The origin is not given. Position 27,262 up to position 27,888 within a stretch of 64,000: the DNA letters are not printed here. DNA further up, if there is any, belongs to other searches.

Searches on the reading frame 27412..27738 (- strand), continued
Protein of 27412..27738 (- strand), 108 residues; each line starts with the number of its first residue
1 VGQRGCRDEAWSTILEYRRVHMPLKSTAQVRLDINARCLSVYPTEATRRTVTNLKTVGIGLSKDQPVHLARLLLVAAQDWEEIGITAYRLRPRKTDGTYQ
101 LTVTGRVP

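Call 78: search_protein_families(library=pfam, proteins=[L049:1-1041:+, L076:1875-4952:+, L082:1-1800:+, L083:1-534:+, L088:1316-1798:+, L092:2-1030:+, L097:610-1770:+, L098:3023-4273:+, L107:4345-4938:+, L056:262-717:+], max_evalue=0.0001)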
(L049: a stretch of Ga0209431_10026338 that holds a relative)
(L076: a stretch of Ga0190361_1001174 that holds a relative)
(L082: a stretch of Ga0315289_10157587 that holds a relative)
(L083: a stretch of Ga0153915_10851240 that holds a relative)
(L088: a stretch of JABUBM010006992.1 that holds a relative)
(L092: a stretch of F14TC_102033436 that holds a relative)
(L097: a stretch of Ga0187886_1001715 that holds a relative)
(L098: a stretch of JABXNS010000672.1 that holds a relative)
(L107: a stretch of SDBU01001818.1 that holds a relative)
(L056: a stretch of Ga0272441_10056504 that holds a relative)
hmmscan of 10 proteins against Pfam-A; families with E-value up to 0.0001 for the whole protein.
L049:1-1041:+ (346 aa): 0 families

L076:1875-4952:+ (1025 aa): 6 families
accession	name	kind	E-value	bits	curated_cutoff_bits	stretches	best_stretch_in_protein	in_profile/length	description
PF11867.13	T1RH-like_C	-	7.2e-84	282.4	26.8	1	697-1021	5-327/329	Type I restriction enzyme HindI endonuclease subunit-like, C-terminal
PF18766.7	SWI2_SNF2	-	3.3e-75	253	26.7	1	290-518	1-220/221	SWI2/SNF2 ATPase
PF04313.20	HSDR_N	-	7e-46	157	25.1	1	9-216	2-197/198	Type I restriction enzyme R protein N terminus (HSDR_N)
PF04851.21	ResIII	-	5.1e-24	85.5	22.5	1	296-454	9-163/164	Type III restriction enzyme, res subunit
PF22679.2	T1R_D3-like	-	1.4e-19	71.5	27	1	609-677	86-156/158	Type I restriction enzyme subunit R domain 3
PF00270.35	DEAD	-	2.7e-08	34.2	26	1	324-456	23-163/167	DEAD/DEAH box helicase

L082:1-1800:+ (599 aa): 0 families

L083:1-534:+ (177 aa): 0 families

L088:1316-1798:+ (160 aa): 1 family
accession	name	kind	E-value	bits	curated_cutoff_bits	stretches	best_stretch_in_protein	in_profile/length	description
PF01035.26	DNA_binding_1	-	5.8e-05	23.3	27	0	50-136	10-80/81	6-O-methylguanine DNA methyltransferase, DNA binding domain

L092:2-1030:+ (342 aa): 0 families

L097:610-1770:+ (386 aa): 0 families

L098:3023-4273:+ (416 aa): 3 families
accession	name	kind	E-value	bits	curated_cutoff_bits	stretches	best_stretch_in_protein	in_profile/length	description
PF01170.24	UPF0020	-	4.6e-07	30.2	22.3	0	225-257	104-136/197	RMKL-like, methyltransferase domain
PF01555.25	N6_N4_Mtase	-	1.2e-06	29.1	26.7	0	49-77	185-213/221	DNA methylase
PF08241.18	Methyltransf_11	-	3.4e-06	28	21.2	0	322-345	71-94/95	Methyltransferase domain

L107:4345-4938:+ (197 aa): 13 families
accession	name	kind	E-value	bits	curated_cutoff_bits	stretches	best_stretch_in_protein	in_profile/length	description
PF08241.18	Methyltransf_11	-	8.4e-30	103.7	21.2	1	40-134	1-94/95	Methyltransferase domain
PF13649.12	Methyltransf_25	-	1e-25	90.7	27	1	40-131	2-97/97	Methyltransferase domain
PF13847.12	Methyltransf_31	-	1.2e-22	80.6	27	1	36-172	4-144/145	Methyltransferase domain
PF08242.18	Methyltransf_12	-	6.2e-20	72.2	30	1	40-133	1-98/98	Methyltransferase domain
PF13489.12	Methyltransf_23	-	1.9e-18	67.2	27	1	22-138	11-119/164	Methyltransferase domain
PF01209.24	Ubie_methyltran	-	5.1e-14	52.6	20.1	1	36-138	48-154/233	ubiE/COQ5 methyltransferase family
PF02353.26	CMAS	-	1.9e-09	37.7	27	1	37-138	64-167/273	Mycolic acid cyclopropane synthetase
PF05148.21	Methyltransf_8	-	4.2e-07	30.5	27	1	35-138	72-159/219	Hypothetical methyltransferase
PF05401.17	NodS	-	7e-07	29.7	24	1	31-136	39-145/201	Nodulation protein S (NodS)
PF03141.22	Methyltransf_29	-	2.2e-06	27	23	1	37-137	119-219/506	Putative S-adenosyl-L-methionine-dependent methyltransferase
PF08003.17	Methyltransf_9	-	7.2e-06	25.6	23.8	1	35-141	115-223/315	Protein of unknown function (DUF1698)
PF07021.18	MetW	-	1.3e-05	25.3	21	1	38-127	16-102/193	Methionine biosynthesis protein MetW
PF05175.20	MTS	-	2.3e-05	24.6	23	1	27-128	23-131/170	Methyltransferase small domain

L056:262-717:+ (151 aa): 0 families
